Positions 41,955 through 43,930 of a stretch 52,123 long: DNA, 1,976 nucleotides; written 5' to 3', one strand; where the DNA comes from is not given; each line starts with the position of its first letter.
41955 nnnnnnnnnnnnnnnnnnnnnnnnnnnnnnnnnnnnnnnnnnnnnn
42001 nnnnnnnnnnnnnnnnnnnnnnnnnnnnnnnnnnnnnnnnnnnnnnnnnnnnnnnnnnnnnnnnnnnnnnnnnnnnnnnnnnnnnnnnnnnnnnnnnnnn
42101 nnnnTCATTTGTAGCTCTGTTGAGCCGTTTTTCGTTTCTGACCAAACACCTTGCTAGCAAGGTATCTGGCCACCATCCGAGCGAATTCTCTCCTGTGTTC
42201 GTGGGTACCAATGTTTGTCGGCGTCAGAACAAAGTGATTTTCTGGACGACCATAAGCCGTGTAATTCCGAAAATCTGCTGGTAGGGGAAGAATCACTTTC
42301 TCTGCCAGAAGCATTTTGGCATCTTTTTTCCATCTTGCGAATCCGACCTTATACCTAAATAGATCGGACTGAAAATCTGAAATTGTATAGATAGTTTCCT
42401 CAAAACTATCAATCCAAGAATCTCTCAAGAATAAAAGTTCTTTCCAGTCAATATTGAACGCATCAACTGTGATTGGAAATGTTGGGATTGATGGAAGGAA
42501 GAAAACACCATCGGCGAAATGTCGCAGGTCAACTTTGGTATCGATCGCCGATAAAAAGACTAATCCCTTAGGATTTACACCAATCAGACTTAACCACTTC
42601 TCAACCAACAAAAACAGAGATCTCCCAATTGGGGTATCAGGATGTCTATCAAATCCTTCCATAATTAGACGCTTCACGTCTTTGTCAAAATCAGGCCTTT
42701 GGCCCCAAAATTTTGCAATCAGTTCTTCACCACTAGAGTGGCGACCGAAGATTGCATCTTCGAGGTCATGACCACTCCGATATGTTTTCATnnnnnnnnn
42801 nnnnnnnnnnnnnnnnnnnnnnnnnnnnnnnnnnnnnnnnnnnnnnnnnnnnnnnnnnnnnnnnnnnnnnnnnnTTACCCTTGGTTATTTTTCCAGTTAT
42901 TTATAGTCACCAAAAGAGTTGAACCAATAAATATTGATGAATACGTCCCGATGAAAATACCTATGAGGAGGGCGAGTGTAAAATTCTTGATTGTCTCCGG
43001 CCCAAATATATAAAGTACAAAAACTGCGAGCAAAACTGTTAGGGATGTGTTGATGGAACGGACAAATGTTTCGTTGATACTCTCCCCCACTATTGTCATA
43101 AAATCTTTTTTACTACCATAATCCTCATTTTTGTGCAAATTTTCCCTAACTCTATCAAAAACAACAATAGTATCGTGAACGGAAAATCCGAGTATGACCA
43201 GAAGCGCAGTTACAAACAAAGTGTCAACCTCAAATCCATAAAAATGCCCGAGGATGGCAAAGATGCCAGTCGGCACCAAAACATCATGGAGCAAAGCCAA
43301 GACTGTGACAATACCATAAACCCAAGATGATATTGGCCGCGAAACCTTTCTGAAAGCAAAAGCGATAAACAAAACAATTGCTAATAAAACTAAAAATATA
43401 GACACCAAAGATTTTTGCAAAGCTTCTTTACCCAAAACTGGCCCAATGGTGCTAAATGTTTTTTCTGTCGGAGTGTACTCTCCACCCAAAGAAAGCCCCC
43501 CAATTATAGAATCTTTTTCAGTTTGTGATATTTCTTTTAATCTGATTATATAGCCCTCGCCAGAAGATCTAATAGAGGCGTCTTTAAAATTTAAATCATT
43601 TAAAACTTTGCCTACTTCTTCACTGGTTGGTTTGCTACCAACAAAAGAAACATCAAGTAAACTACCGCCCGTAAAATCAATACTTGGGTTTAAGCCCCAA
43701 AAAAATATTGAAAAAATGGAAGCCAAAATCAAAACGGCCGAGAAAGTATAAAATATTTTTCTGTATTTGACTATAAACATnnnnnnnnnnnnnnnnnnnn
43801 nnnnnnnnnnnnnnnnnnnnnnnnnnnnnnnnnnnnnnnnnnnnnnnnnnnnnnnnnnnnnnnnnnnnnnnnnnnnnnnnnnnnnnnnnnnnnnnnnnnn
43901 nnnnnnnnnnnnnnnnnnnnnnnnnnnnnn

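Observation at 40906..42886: Palindrome-bounded cassette of two self-contained orphan genes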

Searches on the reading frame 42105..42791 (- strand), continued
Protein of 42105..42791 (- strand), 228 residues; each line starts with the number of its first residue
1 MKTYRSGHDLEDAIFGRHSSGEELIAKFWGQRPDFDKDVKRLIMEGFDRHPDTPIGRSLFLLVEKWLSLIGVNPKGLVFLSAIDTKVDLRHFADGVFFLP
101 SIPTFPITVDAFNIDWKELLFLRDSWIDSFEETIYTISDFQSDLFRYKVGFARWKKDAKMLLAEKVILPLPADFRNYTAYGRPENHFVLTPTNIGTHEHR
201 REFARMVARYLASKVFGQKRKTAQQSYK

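Call 93: search_protein_families(library=ncbifam, proteins=[window:42105-42791:-], max_evalue=0.05)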
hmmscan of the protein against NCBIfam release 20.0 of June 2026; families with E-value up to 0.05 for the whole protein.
window:42105-42791:- (228 aa): 0 families

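Call 100: find_related_loci(query=A2, collection=metagenome_contigs, flank=4000)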
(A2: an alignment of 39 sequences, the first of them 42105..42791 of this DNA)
Query A2 (228 aa) in metagenome_contigs; peptide patterns used: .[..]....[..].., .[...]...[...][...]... (x = any residue, [..] = any of these).
127 stretches matched a pattern; 20 encode a relative of the query (tblastn E <= 1e-3); 20 distinct loci.
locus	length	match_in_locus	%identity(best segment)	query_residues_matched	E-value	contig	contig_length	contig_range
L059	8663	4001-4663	58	4-227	3e-85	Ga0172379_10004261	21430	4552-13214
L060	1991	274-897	62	4-211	3e-88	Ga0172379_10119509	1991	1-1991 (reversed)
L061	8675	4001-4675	55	4-228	3e-78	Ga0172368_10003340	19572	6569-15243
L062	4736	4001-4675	55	4-228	3e-78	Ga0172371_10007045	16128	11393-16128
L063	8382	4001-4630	54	5-215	1e-70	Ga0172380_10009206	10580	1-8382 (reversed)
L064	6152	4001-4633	55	5-215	7e-68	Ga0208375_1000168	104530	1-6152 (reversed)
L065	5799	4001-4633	50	5-212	4e-67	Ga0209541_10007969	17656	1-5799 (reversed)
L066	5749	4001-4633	50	5-212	4e-67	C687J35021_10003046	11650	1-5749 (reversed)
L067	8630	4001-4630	50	7-212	1e-61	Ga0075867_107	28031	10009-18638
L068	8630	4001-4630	50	7-212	1e-61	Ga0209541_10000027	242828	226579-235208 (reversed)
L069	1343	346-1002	42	4-228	2e-57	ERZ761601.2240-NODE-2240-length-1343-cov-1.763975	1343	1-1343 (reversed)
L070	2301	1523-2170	42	1-219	2e-52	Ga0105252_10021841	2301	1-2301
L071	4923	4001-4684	40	4-213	1e-48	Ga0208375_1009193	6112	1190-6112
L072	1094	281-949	39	1-212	3e-47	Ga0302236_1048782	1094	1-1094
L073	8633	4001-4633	38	1-212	1e-42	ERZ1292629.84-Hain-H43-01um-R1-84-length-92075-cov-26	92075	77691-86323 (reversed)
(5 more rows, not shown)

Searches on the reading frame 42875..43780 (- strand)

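Call 5: search_protein_families(library=pfam, proteins=[window:42875-43780:-], max_evalue=0.1)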
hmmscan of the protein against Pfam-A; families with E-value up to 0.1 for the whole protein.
window:42875-43780:- (301 aa): 3 families
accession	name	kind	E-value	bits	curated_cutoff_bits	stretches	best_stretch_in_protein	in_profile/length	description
PF02355.23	SecD_SecF_C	-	1.4e-49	168.6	20.5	1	106-295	15-188/189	Protein export membrane protein SecD/SecF, C-terminal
PF07549.19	Sec_GG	-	2e-05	24.4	20.3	1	23-46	1-24/28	SecD/SecF GG Motif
PF03176.21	MMPL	-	0.0082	15.6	20.5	1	122-296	142-305/333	MMPL family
